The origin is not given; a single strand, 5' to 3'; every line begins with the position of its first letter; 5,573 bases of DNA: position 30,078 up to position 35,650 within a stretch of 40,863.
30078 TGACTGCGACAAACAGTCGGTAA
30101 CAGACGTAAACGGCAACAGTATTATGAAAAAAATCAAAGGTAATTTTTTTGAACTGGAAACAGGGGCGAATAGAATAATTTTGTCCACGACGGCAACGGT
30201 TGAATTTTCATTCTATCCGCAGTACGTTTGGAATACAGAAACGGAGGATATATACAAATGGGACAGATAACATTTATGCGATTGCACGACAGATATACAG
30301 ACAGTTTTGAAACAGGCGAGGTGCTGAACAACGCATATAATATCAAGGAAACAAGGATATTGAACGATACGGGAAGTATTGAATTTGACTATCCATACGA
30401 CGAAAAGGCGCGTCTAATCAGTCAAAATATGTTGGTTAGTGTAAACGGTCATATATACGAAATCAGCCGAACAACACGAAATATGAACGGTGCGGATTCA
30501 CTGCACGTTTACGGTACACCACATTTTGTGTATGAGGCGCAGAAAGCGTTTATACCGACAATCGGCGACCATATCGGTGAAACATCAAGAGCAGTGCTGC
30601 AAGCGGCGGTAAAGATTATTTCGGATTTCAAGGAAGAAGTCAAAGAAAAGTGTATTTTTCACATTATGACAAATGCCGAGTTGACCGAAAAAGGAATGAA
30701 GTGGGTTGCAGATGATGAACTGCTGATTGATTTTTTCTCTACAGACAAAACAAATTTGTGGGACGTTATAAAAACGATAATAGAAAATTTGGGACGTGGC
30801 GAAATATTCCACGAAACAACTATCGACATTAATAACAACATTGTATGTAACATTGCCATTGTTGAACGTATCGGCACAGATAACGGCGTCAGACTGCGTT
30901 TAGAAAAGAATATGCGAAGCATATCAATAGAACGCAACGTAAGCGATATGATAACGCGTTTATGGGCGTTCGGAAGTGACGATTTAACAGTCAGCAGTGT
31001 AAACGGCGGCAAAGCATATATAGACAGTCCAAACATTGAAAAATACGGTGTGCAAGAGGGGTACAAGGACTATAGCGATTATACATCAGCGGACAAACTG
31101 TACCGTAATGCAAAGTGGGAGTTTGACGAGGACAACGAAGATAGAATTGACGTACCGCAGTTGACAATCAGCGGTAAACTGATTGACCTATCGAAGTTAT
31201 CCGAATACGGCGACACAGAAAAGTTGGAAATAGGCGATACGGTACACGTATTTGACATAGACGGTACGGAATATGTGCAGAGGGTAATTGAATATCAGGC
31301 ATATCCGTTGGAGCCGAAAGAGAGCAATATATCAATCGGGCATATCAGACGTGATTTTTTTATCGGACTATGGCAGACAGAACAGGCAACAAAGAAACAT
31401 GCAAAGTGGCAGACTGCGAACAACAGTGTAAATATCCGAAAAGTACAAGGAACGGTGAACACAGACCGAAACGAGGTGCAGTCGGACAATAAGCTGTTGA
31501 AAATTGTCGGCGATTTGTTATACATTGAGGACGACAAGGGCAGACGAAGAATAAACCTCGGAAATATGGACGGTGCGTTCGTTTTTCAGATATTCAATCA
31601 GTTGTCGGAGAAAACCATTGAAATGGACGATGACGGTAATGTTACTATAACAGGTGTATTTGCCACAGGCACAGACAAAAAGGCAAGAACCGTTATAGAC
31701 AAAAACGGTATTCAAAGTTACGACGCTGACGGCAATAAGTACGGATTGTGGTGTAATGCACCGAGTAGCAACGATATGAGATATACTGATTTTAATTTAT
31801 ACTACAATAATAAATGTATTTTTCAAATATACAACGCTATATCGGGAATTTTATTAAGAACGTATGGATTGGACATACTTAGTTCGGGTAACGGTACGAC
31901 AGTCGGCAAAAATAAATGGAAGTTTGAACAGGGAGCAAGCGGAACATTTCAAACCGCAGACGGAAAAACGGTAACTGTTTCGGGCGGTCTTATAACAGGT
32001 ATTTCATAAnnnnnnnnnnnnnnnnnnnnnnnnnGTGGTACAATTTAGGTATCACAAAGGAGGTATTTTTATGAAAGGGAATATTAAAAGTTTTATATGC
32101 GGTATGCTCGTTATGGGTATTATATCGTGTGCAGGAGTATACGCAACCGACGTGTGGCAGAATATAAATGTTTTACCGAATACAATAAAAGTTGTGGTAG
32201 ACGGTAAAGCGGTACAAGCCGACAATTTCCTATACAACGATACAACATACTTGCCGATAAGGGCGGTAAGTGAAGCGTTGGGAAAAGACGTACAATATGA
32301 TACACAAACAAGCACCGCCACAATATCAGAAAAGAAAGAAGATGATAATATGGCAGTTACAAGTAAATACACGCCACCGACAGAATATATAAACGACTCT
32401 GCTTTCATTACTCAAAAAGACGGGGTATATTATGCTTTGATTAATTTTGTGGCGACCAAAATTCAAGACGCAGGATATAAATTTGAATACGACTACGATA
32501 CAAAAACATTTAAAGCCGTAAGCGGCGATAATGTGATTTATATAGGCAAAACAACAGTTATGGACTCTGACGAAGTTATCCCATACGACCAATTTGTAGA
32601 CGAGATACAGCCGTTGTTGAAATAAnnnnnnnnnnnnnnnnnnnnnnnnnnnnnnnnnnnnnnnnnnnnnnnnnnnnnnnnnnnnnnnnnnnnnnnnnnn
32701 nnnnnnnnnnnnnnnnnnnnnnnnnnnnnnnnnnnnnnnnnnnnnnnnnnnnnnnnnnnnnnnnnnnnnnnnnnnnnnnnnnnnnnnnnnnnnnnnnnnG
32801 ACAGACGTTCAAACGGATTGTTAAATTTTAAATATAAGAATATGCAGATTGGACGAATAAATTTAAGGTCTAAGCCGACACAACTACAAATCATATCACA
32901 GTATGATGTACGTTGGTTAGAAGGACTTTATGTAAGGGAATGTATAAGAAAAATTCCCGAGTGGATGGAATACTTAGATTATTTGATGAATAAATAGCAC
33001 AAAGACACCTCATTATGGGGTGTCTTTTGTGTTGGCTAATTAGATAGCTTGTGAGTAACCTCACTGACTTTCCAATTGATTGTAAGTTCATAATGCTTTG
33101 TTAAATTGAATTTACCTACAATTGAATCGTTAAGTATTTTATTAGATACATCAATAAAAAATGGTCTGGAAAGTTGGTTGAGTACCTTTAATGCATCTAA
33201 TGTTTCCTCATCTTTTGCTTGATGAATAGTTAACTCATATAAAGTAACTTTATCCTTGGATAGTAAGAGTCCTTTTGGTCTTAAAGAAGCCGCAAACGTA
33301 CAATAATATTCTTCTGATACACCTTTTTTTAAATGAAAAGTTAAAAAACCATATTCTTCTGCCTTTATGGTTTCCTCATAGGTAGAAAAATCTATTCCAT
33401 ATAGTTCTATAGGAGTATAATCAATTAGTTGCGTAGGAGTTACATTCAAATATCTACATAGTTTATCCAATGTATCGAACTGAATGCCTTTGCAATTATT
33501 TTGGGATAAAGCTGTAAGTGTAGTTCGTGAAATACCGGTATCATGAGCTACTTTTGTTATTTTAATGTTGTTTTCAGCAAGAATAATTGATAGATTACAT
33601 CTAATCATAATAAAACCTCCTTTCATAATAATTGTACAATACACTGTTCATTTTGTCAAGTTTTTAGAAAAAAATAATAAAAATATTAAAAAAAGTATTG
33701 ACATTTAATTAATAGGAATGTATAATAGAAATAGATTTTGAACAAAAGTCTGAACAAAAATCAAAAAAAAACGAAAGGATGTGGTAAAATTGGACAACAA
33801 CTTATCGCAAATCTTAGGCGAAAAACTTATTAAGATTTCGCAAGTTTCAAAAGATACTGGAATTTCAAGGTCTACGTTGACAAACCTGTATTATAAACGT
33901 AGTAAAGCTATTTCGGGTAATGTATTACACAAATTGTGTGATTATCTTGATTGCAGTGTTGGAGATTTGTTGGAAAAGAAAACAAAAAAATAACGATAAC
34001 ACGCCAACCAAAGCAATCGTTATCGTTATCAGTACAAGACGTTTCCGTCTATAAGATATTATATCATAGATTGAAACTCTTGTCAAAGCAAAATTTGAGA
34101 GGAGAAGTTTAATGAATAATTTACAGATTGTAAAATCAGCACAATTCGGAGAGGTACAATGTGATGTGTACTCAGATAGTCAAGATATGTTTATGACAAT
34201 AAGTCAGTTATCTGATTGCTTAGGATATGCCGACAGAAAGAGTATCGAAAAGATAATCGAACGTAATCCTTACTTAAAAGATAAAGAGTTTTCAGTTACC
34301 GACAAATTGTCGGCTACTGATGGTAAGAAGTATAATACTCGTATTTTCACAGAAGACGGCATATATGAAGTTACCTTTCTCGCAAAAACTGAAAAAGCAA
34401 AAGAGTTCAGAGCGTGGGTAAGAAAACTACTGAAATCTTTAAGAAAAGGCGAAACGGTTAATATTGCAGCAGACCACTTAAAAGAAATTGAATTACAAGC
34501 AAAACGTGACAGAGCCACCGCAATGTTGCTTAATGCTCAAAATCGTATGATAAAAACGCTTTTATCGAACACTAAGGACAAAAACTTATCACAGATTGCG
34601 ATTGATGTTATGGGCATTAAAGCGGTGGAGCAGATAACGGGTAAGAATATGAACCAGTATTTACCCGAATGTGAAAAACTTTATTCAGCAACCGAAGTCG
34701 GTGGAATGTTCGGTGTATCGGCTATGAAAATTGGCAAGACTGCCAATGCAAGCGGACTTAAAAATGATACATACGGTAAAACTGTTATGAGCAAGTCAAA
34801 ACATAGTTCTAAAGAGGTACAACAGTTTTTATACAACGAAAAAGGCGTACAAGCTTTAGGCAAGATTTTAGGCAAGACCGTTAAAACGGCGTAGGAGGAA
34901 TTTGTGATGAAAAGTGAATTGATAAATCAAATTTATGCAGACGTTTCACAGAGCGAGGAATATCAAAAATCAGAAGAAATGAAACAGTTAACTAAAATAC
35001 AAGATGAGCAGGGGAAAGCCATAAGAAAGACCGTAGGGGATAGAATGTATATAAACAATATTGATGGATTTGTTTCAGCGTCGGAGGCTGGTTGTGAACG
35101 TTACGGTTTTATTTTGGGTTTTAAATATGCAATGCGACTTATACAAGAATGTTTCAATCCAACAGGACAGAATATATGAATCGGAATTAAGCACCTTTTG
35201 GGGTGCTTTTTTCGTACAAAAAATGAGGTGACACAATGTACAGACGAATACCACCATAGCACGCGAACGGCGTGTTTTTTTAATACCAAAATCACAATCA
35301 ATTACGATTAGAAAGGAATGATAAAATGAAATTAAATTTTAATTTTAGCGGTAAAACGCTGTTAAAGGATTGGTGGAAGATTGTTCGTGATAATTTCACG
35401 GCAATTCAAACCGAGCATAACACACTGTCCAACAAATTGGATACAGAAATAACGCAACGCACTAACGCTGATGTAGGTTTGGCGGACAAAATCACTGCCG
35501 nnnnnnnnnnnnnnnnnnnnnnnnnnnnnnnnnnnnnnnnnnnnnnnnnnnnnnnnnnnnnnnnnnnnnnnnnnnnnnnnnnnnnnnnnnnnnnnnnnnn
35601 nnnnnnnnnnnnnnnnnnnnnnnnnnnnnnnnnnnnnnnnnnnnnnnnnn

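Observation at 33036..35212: Second immunity-like region (P22 immI topology) inserted between Tal and the tail fibre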

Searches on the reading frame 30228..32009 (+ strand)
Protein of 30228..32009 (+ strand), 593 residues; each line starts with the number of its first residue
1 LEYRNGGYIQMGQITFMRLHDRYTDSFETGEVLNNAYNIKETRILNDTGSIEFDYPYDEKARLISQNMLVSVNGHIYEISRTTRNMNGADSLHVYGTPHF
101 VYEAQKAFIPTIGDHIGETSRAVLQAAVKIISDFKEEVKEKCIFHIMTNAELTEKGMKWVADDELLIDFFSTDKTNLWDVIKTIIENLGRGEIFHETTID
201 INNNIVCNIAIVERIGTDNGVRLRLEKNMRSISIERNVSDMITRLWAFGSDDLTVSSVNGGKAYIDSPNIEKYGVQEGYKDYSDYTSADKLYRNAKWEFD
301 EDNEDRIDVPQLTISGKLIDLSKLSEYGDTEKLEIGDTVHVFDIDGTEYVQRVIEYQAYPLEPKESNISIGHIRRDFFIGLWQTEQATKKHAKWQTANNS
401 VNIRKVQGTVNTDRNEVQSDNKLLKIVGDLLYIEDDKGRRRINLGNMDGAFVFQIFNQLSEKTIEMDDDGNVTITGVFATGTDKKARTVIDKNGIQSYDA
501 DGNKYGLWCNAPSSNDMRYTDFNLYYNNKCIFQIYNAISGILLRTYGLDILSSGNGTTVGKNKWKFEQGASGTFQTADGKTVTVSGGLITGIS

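Call 5: search_protein_families(library=pfam, proteins=[window:30228-32009:+], max_evalue=0.01)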
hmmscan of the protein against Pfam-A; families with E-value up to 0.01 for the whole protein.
window:30228-32009:+ (593 aa): 2 families
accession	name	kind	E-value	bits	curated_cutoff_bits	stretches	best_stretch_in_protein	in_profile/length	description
PF06605.17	Prophage_tail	-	4.6e-29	102.3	31.3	1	140-376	21-242/250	Prophage endopeptidase tail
PF18994.6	Prophage_tailD1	-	2.4e-05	24.8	23.6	1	28-88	9-73/84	Prophage endopeptidase tail N-terminal domain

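Call 6: search_protein_families(library=phrogs, proteins=[window:30228-32009:+], max_evalue=0.001)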
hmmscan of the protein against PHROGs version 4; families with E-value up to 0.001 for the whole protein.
window:30228-32009:+ (593 aa): 14 families
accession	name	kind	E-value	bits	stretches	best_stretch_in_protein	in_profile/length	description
phrog_1067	-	head and packaging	1.1e-30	107.9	1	25-476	17-399/991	minor head protein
phrog_22322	-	tail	4.1e-22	79.4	2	207-369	172-339/562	tail protein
phrog_3475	-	tail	1e-21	77.9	1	200-376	552-719/841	minor tail protein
phrog_5555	-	tail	9.2e-20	71.6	1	209-378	177-347/788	tail protein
phrog_13289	-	tail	5.6e-17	62.1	1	207-378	172-348/938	tail protein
phrog_18110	-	unknown function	6.9e-16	58.9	1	174-407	130-349/567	-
phrog_4311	-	head and packaging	1.9e-13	50.8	1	218-362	182-327/651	minor head protein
phrog_3558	-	tail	5.6e-12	45.9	1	209-415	200-426/1047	tail protein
phrog_12312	-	head and packaging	2.2e-11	43.8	1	179-378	142-361/784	virion structural protein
phrog_36443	-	unknown function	1.2e-10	41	1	208-372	176-341/1238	-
phrog_6211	-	tail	7.7e-08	31.7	1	208-266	193-252/1168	minor tail protein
phrog_7142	-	tail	3.5e-07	30.1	1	209-272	172-236/622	tail protein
phrog_4798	-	tail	5.1e-07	29.3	1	199-371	210-379/796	tail protein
phrog_3095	-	other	5.7e-06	26.3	1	207-314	155-266/659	tail protein with endopeptidase activity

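Call 90: search_dna_similar(query=window:30228-32009:+, collection=phages, mode=protein, max_rows=15)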
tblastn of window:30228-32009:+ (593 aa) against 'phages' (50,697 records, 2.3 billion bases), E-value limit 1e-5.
Records with a match: 12; places in all: 12; records where one place covers at least 80% of the query: 0.
Best place of each record, by identity: <60% 12.
By first word of the organism name: Geobacillus 2; Bacillus 2; Bacteriophage 2; Streptococcus 1; phage 1; Acutalibacteraceae 1; Clostridium 1; Erysipelothrix 1; Clostridioides 1.
By host as written in the record: - 3; Geobacillus sp. 6k51 2; Bacillus sp. 6k512 2; Streptococcus uberis C8329 1; Acutalibacteraceae 1; Clostridium perfringens 1; Erysipelothrix rhusiopathiae ZJ 1; Clostridioides difficile ST632 1.
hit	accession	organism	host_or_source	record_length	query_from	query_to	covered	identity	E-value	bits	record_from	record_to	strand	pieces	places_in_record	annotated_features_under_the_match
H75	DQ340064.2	Geobacillus phage GBSV1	Geobacillus sp. 6k51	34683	32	373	58%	25.5%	4e-8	63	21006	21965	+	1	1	hypothetical protein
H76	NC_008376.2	Geobacillus phage GBSV1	Geobacillus sp. 6k51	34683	32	373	58%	25.5%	4e-8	63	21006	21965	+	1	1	tail protein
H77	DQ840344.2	Bacillus phage 1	Bacillus sp. 6k512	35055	32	373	58%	25.5%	4e-8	63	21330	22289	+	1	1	hypothetical protein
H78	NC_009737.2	Bacillus phage 1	Bacillus sp. 6k512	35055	32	373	58%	25.5%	4e-8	63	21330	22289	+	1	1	tail protein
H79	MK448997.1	Streptococcus phage Javan630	Streptococcus uberis C8329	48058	32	363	56%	26.1%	2e-8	64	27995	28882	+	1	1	hypothetical protein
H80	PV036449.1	phage NatCom_35866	human feces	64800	32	377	58%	24.4%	8e-8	62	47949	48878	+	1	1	minor tail protein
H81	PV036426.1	Acutalibacteraceae phage NatCom_11578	Acutalibacteraceae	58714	32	377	58%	23.7%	4e-6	56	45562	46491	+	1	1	minor tail protein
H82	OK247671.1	Clostridium phage vB_CpeS_BG3P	Clostridium perfringens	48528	213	506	50%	23.5%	2e-7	60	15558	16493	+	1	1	hypothetical protein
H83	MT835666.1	Bacteriophage sp.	human fecal samples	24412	178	377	34%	28.6%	1e-8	64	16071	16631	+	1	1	record has no annotation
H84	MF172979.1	Erysipelothrix phage phi1605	Erysipelothrix rhusiopathiae ZJ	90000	216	363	25%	32.9%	5e-8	62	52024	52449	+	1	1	hypothetical protein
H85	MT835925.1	Bacteriophage sp.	human fecal samples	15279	213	392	30%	26.4%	5e-6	56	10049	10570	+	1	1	record has no annotation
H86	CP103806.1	Clostridioides phage Hain-Saunders-2022a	Clostridioides difficile ST632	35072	213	377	28%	28.5%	5e-6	56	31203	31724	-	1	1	phage tail protein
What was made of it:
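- Tried and rejected: Tal has at most about 26% identity over its longer matches (33% over one quarter-length match) to any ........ phage (call 90).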

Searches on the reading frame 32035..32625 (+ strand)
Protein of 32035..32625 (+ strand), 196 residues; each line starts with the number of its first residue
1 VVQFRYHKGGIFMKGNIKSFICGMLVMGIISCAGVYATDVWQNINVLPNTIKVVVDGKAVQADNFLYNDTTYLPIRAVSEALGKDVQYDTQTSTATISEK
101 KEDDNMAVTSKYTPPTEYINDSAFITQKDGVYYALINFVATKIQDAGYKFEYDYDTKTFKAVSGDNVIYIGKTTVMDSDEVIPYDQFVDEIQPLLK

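Call 5: search_protein_families(library=pfam, proteins=[window:32035-32625:+], max_evalue=0.01)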
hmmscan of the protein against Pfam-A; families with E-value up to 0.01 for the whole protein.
window:32035-32625:+ (196 aa): 1 family
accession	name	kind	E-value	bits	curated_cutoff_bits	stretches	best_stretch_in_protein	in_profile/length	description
PF07833.16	Cu_amine_oxidN1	-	5.9e-12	45.9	24.2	1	54-158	1-105/108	Copper amine oxidase N-terminal domain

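Call 6: search_protein_families(library=phrogs, proteins=[window:32035-32625:+], max_evalue=0.001)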
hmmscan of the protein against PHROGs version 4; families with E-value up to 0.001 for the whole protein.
window:32035-32625:+ (196 aa): 1 family
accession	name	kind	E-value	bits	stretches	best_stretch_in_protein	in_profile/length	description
phrog_23118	-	unknown function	1.8e-07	32.4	1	51-114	40-103/180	-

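Call 101: search_protein_families(library=padloc, proteins=[window:32035-32625:+], max_evalue=0.01)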
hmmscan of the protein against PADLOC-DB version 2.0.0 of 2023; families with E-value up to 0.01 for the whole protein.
window:32035-32625:+ (196 aa): 0 families

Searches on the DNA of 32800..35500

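Call 11: search_rna_families(source=window, start=32800, end=35500, threshold=evalue, max_evalue=1)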
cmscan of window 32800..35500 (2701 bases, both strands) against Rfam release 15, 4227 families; matches with E-value up to 1: 1.
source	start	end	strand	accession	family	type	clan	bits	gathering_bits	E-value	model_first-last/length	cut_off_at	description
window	33976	34064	-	RF00242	ctRNA_pT181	Gene; antisense;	-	34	56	0.033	1-94/94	no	ctRNA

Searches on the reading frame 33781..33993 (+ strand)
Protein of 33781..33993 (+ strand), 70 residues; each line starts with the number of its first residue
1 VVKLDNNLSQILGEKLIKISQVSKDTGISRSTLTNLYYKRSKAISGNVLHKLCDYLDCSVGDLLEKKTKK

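Call 5: search_protein_families(library=pfam, proteins=[window:33781-33993:+], max_evalue=0.01)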
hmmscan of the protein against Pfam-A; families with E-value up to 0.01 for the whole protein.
window:33781-33993:+ (70 aa): 4 families
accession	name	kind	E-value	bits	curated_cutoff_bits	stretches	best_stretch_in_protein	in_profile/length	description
PF13443.12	HTH_26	-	2.3e-20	73.1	22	1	7-65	1-59/63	Cro/C1-type HTH DNA-binding domain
PF01381.28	HTH_3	-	4.5e-05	23.8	23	1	14-63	7-55/55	Helix-turn-helix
PF02796.21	HTH_7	-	0.0025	18.4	23.8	1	7-33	13-38/45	Helix-turn-helix domain of resolvase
PF12844.13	HTH_19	-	0.0044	17.3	30.2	1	7-66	3-61/64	Helix-turn-helix domain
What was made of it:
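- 33781..33993 (+): Small HTH_26 protein (70 aa from GTG 33781; more likely 67 aa from TTG 33790). Paralogue of the repressor's DNA-binding domain, in the Str/Cro-like position. Pfam HTH_26 E=2.3e-20 (call 5).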

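Call 6: search_protein_families(library=phrogs, proteins=[window:33781-33993:+], max_evalue=0.001)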
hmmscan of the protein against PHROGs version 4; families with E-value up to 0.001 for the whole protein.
window:33781-33993:+ (70 aa): 5 families
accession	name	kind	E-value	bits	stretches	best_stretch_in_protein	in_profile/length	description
phrog_38620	-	transcription regulation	4.7e-11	43.9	1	6-66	4-64/174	transcriptional regulator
phrog_8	-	transcription regulation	3.5e-07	31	1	6-67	79-139/346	transcriptional regulator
phrog_24334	-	unknown function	5.3e-06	27.6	1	6-64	5-63/190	-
phrog_4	-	transcription regulation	2.4e-05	24.5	1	4-67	137-195/400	transcriptional repressor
phrog_2967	-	transcription regulation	2.5e-05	24.9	1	3-69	10-75/225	transcriptional regulator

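Call 100: search_protein_families(library=ncbifam, proteins=[window:33781-33993:+], max_evalue=0.01)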
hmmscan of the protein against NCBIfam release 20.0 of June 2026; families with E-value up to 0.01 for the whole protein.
window:33781-33993:+ (70 aa): 1 family
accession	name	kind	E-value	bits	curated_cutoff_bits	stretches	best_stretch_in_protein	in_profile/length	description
NF000090.1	trans_reg_VanU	equivalog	1.3e-06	28.5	150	1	6-66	6-64/75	glycopeptide resistance transcriptional regulator VanU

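Call 101: search_protein_families(library=padloc, proteins=[window:33781-33993:+], max_evalue=0.01)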
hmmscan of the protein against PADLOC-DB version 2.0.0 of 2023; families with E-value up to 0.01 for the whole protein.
window:33781-33993:+ (70 aa): 3 families
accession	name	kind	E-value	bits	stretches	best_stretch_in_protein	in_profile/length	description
PDLC04775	PDC-M69A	-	0.0003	19.3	1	5-69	9-72/113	-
PDLC04133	mad1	-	0.0017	16.6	1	14-38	3-27/60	mads_1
PDLC02926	HTH_VI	-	0.0061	14.8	1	14-62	12-59/92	-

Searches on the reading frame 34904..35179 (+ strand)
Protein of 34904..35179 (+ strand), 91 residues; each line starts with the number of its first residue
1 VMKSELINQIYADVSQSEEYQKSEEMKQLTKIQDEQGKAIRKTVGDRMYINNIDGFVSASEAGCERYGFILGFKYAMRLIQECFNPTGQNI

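Call 5: search_protein_families(library=pfam, proteins=[window:34904-35179:+], max_evalue=0.01)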
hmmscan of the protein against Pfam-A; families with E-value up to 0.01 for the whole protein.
window:34904-35179:+ (91 aa): 0 families

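Call 6: search_protein_families(library=phrogs, proteins=[window:34904-35179:+], max_evalue=0.001)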
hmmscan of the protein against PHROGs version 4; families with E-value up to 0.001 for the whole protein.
window:34904-35179:+ (91 aa): 0 families

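Call 69: find_homologous_proteins(query=window:34904-35179:+, max_evalue=0.01)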
Query window:34904-35179:+ (91 aa): 9 proteins with E <= 0.01 among 9 candidates.
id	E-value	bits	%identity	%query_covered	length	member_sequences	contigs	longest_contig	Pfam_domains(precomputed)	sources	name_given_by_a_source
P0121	2.0e-51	189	98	99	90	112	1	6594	-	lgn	-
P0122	1.5e-45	170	88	99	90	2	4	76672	-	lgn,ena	-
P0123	3.7e-33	131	87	77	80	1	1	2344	-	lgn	-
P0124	1.0e-32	130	69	98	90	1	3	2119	-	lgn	-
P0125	3.7e-28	115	100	65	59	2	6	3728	-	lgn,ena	-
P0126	9.1e-26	107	62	99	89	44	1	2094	-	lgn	-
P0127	3.2e-25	106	61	99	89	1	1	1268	-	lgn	-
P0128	1.5e-24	103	95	62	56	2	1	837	-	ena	-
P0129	2.1e-10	58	51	81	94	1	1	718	-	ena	-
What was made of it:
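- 34904..35179 (+): orf91, a small orphan protein co-transcribed with and co-inherited with the antirepressor-like gene. Only 9 clusters among 5.8 billion sequences, with no precomputed Pfam domain (call 69).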

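Call 100: search_protein_families(library=ncbifam, proteins=[window:34904-35179:+], max_evalue=0.01)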
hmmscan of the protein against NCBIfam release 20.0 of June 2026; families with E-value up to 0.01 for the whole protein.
window:34904-35179:+ (91 aa): 0 families

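Call 101: search_protein_families(library=padloc, proteins=[window:34904-35179:+], max_evalue=0.01)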
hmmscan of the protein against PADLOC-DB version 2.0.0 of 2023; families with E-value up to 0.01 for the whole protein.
window:34904-35179:+ (91 aa): 0 families

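Call 110: search_protein_families(library=pfam, proteins=[window:34904-35179:+], max_evalue=10)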
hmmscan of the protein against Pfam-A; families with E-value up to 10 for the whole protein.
window:34904-35179:+ (91 aa): 1 family
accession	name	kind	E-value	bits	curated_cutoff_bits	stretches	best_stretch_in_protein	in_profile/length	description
PF20648.2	DUF6809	-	0.043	15.1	27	1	7-83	5-85/85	Family of unknown function (DUF6809)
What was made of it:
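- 34904..35179 (+): Weak DUF6809 hit, E=0.043 (call 110).
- Tried and rejected: An orphan family (call 69) with only a weak DUF6809 hit (call 110).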
